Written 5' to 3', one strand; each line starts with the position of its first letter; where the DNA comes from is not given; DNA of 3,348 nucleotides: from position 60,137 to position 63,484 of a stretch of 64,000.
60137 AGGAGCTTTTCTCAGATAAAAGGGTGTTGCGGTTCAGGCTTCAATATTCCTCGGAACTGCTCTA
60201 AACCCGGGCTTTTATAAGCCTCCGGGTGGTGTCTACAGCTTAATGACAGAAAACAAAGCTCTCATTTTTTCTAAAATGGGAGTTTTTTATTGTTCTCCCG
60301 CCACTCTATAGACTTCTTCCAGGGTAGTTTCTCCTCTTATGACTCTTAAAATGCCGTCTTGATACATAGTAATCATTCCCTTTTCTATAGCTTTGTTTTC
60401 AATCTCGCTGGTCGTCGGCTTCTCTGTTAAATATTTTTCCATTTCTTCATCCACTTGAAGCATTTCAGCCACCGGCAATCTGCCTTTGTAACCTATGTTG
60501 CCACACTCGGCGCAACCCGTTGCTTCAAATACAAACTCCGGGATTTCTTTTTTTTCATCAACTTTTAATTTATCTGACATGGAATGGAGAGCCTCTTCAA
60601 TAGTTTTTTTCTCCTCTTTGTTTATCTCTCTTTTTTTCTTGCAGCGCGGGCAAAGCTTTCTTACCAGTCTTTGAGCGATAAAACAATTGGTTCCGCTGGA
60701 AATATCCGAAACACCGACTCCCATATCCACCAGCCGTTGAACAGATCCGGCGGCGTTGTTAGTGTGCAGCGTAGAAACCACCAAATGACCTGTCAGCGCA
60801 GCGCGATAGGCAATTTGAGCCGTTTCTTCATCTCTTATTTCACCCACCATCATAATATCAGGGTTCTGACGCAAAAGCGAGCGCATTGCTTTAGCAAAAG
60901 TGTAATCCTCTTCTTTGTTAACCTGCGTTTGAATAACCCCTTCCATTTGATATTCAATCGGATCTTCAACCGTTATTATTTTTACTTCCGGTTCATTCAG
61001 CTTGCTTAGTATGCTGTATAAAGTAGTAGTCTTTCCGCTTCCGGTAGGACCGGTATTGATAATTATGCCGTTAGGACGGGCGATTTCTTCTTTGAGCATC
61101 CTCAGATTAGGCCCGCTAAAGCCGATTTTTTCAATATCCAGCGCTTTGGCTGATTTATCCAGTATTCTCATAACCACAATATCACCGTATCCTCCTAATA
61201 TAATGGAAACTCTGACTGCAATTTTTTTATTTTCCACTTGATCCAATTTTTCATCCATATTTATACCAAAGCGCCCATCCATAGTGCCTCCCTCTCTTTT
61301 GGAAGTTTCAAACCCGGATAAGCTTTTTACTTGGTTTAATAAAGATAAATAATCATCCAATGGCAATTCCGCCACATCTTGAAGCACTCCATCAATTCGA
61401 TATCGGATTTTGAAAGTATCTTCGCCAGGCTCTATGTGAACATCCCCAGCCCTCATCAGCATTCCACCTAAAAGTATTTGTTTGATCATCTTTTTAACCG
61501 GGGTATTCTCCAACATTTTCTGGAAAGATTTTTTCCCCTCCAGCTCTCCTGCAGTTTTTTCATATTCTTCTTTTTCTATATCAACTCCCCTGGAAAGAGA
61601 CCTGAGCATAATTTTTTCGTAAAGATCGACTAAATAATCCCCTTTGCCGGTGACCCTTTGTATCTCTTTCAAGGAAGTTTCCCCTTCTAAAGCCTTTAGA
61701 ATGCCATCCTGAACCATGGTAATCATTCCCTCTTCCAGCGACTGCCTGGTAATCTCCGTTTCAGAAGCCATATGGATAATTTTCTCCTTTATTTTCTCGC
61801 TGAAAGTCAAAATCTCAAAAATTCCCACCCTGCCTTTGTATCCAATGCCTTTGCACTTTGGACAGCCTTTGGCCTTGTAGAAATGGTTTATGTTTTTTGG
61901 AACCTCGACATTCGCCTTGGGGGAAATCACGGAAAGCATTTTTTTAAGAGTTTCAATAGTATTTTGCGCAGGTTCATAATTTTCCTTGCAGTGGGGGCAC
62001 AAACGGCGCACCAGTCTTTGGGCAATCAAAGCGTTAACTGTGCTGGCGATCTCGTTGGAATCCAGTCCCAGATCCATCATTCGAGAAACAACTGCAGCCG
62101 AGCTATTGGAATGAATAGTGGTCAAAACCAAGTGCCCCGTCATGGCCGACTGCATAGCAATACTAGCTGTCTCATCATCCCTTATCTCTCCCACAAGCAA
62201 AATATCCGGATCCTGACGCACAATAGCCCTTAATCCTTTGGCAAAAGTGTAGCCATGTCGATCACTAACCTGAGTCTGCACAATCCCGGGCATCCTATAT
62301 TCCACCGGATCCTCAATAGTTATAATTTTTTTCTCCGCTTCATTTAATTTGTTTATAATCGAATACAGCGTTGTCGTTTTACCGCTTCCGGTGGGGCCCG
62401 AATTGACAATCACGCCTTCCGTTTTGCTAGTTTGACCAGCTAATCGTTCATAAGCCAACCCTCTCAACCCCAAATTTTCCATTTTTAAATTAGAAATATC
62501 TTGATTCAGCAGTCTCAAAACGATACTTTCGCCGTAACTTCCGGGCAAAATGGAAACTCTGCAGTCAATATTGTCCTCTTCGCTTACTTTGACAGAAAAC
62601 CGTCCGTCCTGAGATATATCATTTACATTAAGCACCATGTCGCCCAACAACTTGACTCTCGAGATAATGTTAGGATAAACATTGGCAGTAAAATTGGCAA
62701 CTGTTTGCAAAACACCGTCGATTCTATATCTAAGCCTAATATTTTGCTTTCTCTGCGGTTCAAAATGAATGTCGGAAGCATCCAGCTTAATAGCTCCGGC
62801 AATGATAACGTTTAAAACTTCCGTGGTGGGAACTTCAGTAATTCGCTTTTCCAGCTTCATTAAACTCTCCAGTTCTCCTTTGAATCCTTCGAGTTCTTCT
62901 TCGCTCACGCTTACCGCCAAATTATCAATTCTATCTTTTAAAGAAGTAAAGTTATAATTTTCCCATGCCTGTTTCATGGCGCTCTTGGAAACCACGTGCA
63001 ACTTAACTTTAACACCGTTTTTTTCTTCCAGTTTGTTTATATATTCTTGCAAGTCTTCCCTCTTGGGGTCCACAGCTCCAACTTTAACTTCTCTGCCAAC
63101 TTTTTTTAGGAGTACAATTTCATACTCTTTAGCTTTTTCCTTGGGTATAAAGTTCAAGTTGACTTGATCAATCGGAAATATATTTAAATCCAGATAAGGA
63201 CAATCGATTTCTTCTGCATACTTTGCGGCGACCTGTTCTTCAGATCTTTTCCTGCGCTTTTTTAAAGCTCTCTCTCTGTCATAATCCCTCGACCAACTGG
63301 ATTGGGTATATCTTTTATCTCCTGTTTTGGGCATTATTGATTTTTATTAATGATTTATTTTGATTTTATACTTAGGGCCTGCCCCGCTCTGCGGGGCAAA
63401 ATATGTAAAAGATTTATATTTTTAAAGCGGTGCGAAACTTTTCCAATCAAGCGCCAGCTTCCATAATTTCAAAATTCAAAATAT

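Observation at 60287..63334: Two complete GspE/PilB secretion-ATPase modules fused in one polypeptide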

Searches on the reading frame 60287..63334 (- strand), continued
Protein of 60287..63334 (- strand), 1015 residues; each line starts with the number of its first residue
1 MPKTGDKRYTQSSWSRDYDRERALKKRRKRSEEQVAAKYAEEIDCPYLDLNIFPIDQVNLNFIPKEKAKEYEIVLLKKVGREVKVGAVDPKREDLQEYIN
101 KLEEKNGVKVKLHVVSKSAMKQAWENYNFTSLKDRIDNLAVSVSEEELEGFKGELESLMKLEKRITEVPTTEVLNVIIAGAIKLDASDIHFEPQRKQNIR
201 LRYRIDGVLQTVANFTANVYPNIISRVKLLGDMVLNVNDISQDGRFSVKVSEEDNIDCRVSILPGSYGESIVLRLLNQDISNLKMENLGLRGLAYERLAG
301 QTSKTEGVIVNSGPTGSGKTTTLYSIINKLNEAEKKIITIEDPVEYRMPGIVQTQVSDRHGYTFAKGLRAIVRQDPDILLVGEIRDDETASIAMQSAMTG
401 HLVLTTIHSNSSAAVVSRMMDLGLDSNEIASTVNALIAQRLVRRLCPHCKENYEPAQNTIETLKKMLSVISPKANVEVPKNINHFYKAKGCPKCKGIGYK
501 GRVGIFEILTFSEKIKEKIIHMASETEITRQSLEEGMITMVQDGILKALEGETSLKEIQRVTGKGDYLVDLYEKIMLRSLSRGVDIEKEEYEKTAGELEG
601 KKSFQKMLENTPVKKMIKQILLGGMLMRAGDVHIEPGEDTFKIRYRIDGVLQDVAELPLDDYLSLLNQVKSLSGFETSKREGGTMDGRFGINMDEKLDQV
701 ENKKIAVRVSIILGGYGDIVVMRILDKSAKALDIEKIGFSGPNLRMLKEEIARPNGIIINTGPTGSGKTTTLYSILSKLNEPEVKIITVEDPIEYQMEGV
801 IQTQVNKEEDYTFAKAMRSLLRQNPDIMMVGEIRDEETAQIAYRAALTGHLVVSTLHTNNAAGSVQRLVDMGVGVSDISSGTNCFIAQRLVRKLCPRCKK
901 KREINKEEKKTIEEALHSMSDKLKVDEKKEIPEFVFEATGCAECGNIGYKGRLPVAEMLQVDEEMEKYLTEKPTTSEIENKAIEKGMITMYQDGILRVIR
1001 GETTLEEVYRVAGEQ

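Call 88: find_encoding_contigs(protein=P0439, flank=10000, max_places=1)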
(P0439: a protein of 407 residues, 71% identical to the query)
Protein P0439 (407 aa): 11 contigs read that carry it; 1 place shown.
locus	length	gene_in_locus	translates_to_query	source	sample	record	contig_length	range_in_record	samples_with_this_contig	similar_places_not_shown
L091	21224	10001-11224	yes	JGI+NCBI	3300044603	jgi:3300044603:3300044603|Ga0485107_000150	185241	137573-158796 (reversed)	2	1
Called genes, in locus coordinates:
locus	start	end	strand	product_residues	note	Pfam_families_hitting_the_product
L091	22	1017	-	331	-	PF05496:RuvB_N, PF00004:AAA, PF07728:AAA_5, PF17864:AAA_lid_4, PF05491:WHD_RuvB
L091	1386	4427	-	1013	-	PF20720:nSTAND3 (faint), PF25199:nSTAND_NTPase5 (faint), PF01637:ATPase_2 (faint), PF05157:MshEN, PF07728:AAA_5 (faint), PF13173:AAA_14 (faint), PF00437:T2SSE, PF00437:T2SSE, +9 more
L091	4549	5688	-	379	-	PF01368:DHH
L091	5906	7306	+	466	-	PF08529:NusA_N, PF00575:S1 (weak), PF13184:KH_NusA_1st, PF26594:KH_NusA_2nd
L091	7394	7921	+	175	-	PF00719:Pyrophosphatase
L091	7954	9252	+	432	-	PF05697:Trigger_N, PF00254:FKBP_C, PF05698:Trigger_C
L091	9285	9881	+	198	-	PF00574:CLP_protease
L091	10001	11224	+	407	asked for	PF28597:T2SSF_N, PF00482:T2SSF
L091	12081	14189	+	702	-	PF01138:RNase_PH, PF03725:RNase_PH_C, PF03726:PNPase, PF01138:RNase_PH, PF00013:KH_1, PF00575:S1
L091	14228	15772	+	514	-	-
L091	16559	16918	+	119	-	PF01258:zf-dskA_traR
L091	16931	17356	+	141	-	PF01252:Peptidase_A8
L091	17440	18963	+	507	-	PF05362:Lon_C (weak), PF13541:ChlI, PF05496:RuvB_N (faint), PF00158:Sigma54_activat (faint), PF01078:Mg_chelatase, PF07728:AAA_5, PF00493:MCM (weak), PF13335:Mg_chelatase_C, +1 more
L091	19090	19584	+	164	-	PF02367:TsaE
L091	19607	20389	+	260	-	PF00160:Pro_isomerase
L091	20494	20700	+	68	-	-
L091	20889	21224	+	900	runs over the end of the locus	PF02739:5_3_exonuc_N, PF01367:5_3_exonuc, PF01612:DNA_pol_A_exo1 (weak), PF22619:DNA_polI_exo1, PF00476:DNA_pol_A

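Call 89: find_encoding_contigs(protein=P0289, flank=10000, max_places=1)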
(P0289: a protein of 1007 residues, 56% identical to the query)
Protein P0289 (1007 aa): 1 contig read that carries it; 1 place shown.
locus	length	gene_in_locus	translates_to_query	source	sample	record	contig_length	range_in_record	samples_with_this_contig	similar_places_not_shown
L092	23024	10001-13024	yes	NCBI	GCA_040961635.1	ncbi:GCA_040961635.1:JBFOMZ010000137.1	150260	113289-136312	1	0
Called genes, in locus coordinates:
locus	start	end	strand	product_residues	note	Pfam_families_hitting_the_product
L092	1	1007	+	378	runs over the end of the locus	PF00712:DNA_pol3_beta, PF02767:DNA_pol3_beta_2, PF02768:DNA_pol3_beta_3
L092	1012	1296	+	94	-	PF05258:DciA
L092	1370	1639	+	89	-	PF01649:Ribosomal_S20p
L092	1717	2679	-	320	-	PF21694:DNA_pol3_delta_C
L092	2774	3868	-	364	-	PF11258:DUF3048, PF17479:DUF3048_C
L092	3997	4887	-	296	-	PF01149:Fapy_DNA_glyco, PF05833:NFACT_N (weak), PF06831:H2TH, PF06827:zf-FPG_IleRS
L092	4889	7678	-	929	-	PF02739:5_3_exonuc_N, PF01367:5_3_exonuc, PF01612:DNA_pol_A_exo1, PF22619:DNA_polI_exo1, PF00476:DNA_pol_A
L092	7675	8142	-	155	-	-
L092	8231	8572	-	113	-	-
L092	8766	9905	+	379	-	PF01368:DHH (weak)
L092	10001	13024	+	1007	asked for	PF13173:AAA_14 (faint), PF13604:AAA_30 (faint), PF04851:ResIII (faint), PF05157:MshEN (weak), PF20720:nSTAND3 (faint), PF00437:T2SSE, PF25199:nSTAND_NTPase5 (faint), PF00437:T2SSE, +6 more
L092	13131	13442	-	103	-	-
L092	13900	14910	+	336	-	PF06068:TIP49 (weak), PF13173:AAA_14 (faint), PF05496:RuvB_N, PF00004:AAA, PF07728:AAA_5, PF17864:AAA_lid_4, PF05491:WHD_RuvB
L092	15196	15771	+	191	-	PF03703:bPH_2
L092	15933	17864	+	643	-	PF00932:LTD, PF18911:PKD_4, PF00801:PKD, PF00932:LTD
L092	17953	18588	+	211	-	PF20803:PaaX_M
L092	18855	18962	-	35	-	-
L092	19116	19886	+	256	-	PF01978:TrmB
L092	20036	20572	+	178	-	PF20772:TACO1_YebC_N, PF01709:Transcrip_reg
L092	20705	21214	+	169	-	PF02075:RuvC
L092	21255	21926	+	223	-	PF14402:7TM_transglut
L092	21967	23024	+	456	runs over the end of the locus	PF14397:ATPgrasp_ST, PF08443:RimK (faint), PF05618:RimB-like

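Call 98: search_protein_families(library=ncbifam, proteins=[L086:8757-9896:+, L092:8766-9905:+], max_evalue=0.001)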
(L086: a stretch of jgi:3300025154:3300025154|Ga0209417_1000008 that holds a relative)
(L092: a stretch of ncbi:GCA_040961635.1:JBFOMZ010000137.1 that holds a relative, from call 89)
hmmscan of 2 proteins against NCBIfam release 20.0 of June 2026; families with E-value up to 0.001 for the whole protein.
L086:8757-9896:+ (379 aa): 1 family
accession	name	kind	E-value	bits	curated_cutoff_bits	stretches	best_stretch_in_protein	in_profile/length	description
NF053633.1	OlncasPapPhNrnA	equivalog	6.5e-08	31.9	350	1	160-324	107-266/317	bifunctional oligoribonuclease/PAP phosphatase NrnA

L092:8766-9905:+ (379 aa): 2 families
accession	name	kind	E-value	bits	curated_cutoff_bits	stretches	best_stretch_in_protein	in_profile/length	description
NF053633.1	OlncasPapPhNrnA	equivalog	1.4e-10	40.6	350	1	160-350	107-291/317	bifunctional oligoribonuclease/PAP phosphatase NrnA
NF003877.0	PRK05427.1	equivalog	6e-05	22.6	283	0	18-63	3-48/308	manganese-dependent inorganic pyrophosphatase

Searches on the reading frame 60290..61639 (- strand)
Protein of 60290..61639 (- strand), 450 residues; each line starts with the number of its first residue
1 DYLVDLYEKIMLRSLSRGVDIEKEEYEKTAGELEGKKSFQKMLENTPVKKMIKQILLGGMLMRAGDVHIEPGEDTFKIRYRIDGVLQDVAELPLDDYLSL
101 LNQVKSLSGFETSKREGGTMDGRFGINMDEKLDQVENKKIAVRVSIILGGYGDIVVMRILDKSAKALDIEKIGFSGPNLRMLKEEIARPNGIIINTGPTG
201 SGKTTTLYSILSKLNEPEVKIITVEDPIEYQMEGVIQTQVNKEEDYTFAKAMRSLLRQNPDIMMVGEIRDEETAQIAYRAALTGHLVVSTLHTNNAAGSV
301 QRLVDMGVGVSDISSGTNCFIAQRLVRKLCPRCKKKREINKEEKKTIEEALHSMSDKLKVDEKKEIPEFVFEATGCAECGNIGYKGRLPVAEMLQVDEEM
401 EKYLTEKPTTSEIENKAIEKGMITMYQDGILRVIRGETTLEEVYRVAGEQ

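Call 38: search_protein_families(library=ncbifam, proteins=[window:60290-61639:-], max_evalue=1e-20)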
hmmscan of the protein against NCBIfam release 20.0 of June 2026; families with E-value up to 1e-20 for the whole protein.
seq(450 aa): 8 families
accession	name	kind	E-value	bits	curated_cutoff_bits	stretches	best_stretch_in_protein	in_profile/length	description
TIGR02533.1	type_II_gspE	equivalog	1.9e-129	432.5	630.25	1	19-446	80-485/486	type II secretion system ATPase GspE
TIGR02538.1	type_IV_pilB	equivalog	1.6e-125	419.9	675.65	1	21-447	154-562/564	type IV-A pilus assembly ATPase PilB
NF007755.0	PRK10436.1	equivalog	2.4e-110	369.4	617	1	25-449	62-461/465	type II secretion system protein GspE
NF053534.1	T4PilAsmATPsTfpB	equivalog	4.5e-107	358.8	850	1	48-447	201-582/584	type IV pilus assembly ATPase TfpB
NF041000.1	ATPase_ComGA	equivalog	1.1e-64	218.1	300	1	54-327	2-266/267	competence type IV pilus ATPase ComGA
TIGR01420.1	pilT_fam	subfamily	1.3e-46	159.4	319.1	1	52-306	2-242/343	PilT/PilU family type 4a pilus ATPase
TIGR02525.1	plasmid_TraJ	equivalog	8.4e-25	87.5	368.3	1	155-306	120-272/372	plasmid transfer ATPase TraJ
TIGR02524.1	dot_icm_DotB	equivalog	4.3e-23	82.1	463.3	1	184-338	128-293/358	Dot/Icm type IV secretion system ATPase DotB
